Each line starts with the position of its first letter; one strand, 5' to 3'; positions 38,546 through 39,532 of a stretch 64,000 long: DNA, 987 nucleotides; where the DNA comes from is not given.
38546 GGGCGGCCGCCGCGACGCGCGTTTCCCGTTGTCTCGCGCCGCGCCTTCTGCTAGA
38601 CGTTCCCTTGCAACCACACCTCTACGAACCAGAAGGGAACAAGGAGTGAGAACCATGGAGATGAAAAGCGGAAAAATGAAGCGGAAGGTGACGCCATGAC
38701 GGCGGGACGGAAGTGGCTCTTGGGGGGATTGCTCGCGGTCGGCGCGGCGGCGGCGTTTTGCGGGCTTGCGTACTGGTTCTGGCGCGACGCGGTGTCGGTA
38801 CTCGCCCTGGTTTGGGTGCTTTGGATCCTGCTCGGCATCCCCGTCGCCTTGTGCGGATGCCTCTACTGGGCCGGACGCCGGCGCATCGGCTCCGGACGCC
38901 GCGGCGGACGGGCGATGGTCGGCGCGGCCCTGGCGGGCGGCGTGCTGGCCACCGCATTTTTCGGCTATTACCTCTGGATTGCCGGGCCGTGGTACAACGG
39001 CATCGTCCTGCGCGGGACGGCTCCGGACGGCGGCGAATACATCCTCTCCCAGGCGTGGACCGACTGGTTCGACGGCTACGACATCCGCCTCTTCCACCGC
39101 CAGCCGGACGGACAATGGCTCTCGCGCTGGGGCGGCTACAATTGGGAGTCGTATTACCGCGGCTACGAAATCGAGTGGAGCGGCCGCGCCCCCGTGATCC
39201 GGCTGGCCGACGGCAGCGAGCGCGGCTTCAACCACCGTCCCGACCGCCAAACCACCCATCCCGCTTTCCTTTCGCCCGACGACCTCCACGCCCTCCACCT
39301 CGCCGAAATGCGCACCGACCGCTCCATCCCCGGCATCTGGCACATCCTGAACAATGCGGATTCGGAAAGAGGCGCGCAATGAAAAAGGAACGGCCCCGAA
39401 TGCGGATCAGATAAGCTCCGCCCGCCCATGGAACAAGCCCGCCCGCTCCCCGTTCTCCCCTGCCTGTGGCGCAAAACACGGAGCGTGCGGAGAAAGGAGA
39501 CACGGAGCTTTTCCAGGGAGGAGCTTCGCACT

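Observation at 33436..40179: RND efflux operon split by a ~6.7-kb accessory island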

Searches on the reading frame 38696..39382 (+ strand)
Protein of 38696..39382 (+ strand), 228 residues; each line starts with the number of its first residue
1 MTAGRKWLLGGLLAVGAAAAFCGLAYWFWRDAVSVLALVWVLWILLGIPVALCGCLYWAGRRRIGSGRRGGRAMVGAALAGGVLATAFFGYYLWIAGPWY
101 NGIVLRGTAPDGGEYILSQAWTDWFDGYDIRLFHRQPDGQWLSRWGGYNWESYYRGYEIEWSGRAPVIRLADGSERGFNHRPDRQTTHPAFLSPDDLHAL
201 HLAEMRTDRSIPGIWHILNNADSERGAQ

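Call 5: search_protein_families(library=pfam, proteins=[window:38696-39382:+], max_evalue=0.01)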
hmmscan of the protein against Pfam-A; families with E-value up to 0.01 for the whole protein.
window:38696-39382:+ (228 aa): 0 families

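Call 30: find_homologous_proteins(query=window:38696-39382:+, max_evalue=0.001)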
Query window:38696-39382:+ (228 aa): 4 proteins with E <= 0.001 among 7615 candidates.
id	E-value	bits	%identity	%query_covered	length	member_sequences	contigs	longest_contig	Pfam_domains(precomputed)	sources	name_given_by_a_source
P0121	3.1e-134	464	89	100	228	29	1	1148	-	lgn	-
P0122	6.1e-118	411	79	100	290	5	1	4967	-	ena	-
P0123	1.4e-116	407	79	100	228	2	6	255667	-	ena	-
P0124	1.9e-89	318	66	100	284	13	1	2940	-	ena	-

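Call 38: search_protein_representatives(alignment_id=A1)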
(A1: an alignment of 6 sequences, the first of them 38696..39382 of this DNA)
Query: 6 sequences, 238 profile positions. Proteins with E-value up to 0.001 (for the whole library): 61; up to 1e-10: 16; up to 1e-30: 10. The best 61 are listed.
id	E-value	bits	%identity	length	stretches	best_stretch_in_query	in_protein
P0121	1.3e-129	446.9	-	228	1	11-238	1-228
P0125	4.1e-81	288.1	-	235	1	2-238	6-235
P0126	7.5e-55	202.2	-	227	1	11-237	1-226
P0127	6.0e-44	166.5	-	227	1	13-226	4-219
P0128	1.6e-38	148.8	-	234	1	19-219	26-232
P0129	3.9e-37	144.2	-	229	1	27-220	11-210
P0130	4.7e-36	140.6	-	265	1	22-220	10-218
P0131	1.0e-35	139.5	-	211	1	20-219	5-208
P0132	6.1e-31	123.9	-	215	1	22-224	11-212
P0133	9.8e-31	123.2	-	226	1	105-227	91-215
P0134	5.6e-23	97.8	-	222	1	32-212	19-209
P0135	2.2e-17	79.5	-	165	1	92-213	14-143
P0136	1.5e-14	70.3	-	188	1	53-193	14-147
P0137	5.5e-14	68.4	-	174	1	54-207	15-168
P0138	5.7e-14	68.3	-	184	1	49-182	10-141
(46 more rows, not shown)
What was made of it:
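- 38696..39382 (+): p228, paralogue of p235. The family is narrow. 61 clusters among 1.84 billion representatives (call 38).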

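Call 40: predict_structure(alignment_id=A1)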
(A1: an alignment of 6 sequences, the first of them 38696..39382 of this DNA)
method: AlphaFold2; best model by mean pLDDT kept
length: 228 residues; sequences in the alignment: 6
mean_pLDDT: 76.2   pTM: 0.65
mean pLDDT of the five models: 76.2, 73.5, 73.4, 69.3, 67.7
residues with pLDDT >= 90: 28; 70-90: 148; 50-70: 34; < 50: 18
segments of 3 or more residues with pLDDT < 50: 211-228
pLDDT, mean of each block of 10 residues (from residue 1): 72 81 75 74 79 91 89 90 87 80 83 87 79 89 76 58 69 70 81 90 75 38 32
secondary structure, 60 per line:
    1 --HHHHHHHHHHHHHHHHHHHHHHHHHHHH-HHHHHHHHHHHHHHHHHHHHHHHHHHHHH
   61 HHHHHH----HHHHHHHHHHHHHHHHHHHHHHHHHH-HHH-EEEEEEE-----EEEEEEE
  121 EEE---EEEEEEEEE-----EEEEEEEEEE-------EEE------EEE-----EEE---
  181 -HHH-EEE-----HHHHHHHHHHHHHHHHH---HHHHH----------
elements in order: H3-30 H32-66 H71-96 E102-108 E114-123 E127-135 E141-150 E158-160 E167-169 E175-177 E186-188 H194-210 H214-218
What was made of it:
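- Checked: AlphaFold predicts three long N-terminal helices plus a beta-rich domain, so '4-TM' is probably 3 TM (call 40).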

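Call 44: fold_search(model_id=the predicted structure, library=pdb)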
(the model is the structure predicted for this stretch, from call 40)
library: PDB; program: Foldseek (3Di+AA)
matches with E <= 10: 429; with E <= 0.001: 0
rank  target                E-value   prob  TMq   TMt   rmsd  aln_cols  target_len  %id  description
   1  8wb2                  9.7e-02  0.14  0.13  0.16  14.4       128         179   11  Heme-bound Arabidopsis thaliana temperature-induced lipocalin (released 2023-12-27)
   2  1pbo_B                1.1e-01  0.16  0.15  0.21  15.5       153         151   11  COMPLEX OF BOVINE ODORANT BINDING PROTEIN (OBP) WITH A SELENIUM CONTAINING ODORANT (released 1997-07-23)
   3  3fiq_A                1.3e-01  0.20  0.16  0.22  12.3       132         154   11  Odorant Binding Protein OBP1 (released 2009-05-19)
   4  4qrj_A                1.6e-01  0.33  0.19  0.14  11.8       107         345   14  Crystal structure of a putative 6-phosphogluconolactonase (BACUNI_04672) from Bacteroides uniformis ATCC 8492 at 2.20  (released 2014-07-23)
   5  1e5p_C                2.1e-01  0.16  0.16  0.23  12.2       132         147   11  Crystal structure of aphrodisin, a sex pheromone from female hamster (released 2001-07-26)
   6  4wfv                  2.1e-01  0.15  0.16  0.22  12.4       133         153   12  Bovine allergen Bos d 2 in the monoclinic space group C2. (released 2015-09-16)
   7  7l5k_A                2.4e-01  0.13  0.14  0.19  15.0       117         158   13  Crystal structure of the DiB-RM protein (released 2021-10-27)
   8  1e5p_B                2.5e-01  0.14  0.16  0.23  12.3       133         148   10  Crystal structure of aphrodisin, a sex pheromone from female hamster (released 2001-07-26)
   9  1a3y_A                2.7e-01  0.15  0.16  0.22  11.8       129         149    7  ODORANT BINDING PROTEIN FROM NASAL MUCOSA OF PIG (released 1999-02-16)
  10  2aco_B                2.9e-01  0.08  0.12  0.15  14.9       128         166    7  Xray structure of Blc dimer in complex with vaccenic acid (released 2006-08-01)
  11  1gt1_A                3.0e-01  0.12  0.15  0.20  15.2       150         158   13  Complex of Bovine Odorant Binding Protein with Aminoanthracene and pyrazine (released 2003-10-03)
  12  6ubo_A                3.4e-01  0.09  0.13  0.17  14.2       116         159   10  Fluorogen Activating Protein Dib1 (released 2020-09-16)
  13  1qwd_B                3.4e-01  0.07  0.12  0.15  14.6       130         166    7  CRYSTAL STRUCTURE OF A BACTERIAL LIPOCALIN, THE BLC GENE PRODUCT FROM E. COLI (released 2004-04-06)
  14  6ukk                  3.4e-01  0.05  0.10  0.14  21.1       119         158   10  Crystal Structure of a Domain-swapped Fluorogen Activating Protein DiB3 Dimer (released 2020-07-08)
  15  4odd_A                3.6e-01  0.10  0.15  0.21  12.3       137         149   12  Crystal structure of a dog lipocalin allergen (released 2014-06-04)
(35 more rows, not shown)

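Call 48: search_protein_families(library=padloc, proteins=[window:38696-39382:+], max_evalue=0.01)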
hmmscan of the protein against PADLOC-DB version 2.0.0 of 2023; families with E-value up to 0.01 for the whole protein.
window:38696-39382:+ (228 aa): 0 families

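Call 49: search_protein_families(library=ncbifam, proteins=[window:38696-39382:+], max_evalue=0.001)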
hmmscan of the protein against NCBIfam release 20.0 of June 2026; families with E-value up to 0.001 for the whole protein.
window:38696-39382:+ (228 aa): 0 families

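Call 67: find_related_loci(query=window:38696-39382:+, collection=viral_contigs, flank=8000)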
Query window:38696-39382:+ (228 aa) in viral_contigs; peptide patterns used: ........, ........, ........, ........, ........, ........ (x = any residue, [..] = any of these).
3 stretches matched a pattern, but none encodes a relative of the query by tblastn (E <= 1e-3).

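Call 68: search_protein_families(library=phrogs, proteins=[window:38696-39382:+], max_evalue=0.001)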
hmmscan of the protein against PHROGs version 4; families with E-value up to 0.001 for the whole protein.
window:38696-39382:+ (228 aa): 0 families
